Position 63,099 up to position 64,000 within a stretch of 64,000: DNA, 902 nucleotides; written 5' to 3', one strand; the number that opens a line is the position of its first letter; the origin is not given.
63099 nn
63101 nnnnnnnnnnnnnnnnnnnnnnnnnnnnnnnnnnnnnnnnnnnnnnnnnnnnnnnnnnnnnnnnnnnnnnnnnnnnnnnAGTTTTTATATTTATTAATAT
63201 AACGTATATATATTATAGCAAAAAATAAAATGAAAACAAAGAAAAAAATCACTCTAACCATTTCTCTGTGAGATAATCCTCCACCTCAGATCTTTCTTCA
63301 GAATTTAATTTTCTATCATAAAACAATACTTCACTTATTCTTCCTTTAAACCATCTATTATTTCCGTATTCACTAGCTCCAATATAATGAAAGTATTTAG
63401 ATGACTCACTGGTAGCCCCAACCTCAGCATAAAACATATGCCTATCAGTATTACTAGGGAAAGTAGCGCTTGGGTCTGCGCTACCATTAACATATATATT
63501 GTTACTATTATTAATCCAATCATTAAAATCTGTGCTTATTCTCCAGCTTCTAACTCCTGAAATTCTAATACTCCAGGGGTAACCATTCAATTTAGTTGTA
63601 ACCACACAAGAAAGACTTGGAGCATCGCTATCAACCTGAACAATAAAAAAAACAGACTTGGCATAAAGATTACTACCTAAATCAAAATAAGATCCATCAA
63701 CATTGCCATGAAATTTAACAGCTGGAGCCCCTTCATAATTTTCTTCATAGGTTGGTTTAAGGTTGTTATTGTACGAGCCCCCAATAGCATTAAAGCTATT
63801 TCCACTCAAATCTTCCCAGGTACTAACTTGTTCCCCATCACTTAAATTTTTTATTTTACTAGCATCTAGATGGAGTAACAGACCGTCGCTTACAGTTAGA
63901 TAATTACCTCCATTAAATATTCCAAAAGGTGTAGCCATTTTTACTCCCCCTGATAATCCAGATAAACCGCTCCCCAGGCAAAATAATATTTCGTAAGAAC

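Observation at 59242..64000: Locus of modular type IV pilin-like genes: one shared pilin 'head', a proline linker, and swapped cargo domains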

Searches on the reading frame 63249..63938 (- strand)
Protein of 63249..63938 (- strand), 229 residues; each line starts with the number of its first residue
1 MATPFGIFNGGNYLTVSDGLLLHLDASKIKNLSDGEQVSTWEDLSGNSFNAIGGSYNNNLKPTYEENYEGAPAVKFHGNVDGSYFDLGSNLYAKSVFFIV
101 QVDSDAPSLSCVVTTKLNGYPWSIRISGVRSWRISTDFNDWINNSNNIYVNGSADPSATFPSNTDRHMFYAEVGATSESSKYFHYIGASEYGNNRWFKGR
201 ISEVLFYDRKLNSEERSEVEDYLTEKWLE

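Call 4: search_protein_families(library=pfam, proteins=[window:63249-63938:-], max_evalue=0.1)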
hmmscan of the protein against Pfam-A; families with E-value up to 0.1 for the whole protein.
window:63249-63938:- (229 aa): 1 family
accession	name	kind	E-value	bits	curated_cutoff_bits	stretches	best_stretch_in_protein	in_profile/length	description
PF13385.13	Laminin_G_3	-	3.4e-06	27.7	27.6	1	144-215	91-149/151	Concanavalin A-like lectin/glucanases superfamily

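Call 5: search_protein_families(library=ncbifam, proteins=[window:63249-63938:-], max_evalue=0.1)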
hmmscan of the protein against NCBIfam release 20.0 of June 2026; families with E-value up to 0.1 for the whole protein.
window:63249-63938:- (229 aa): 0 families
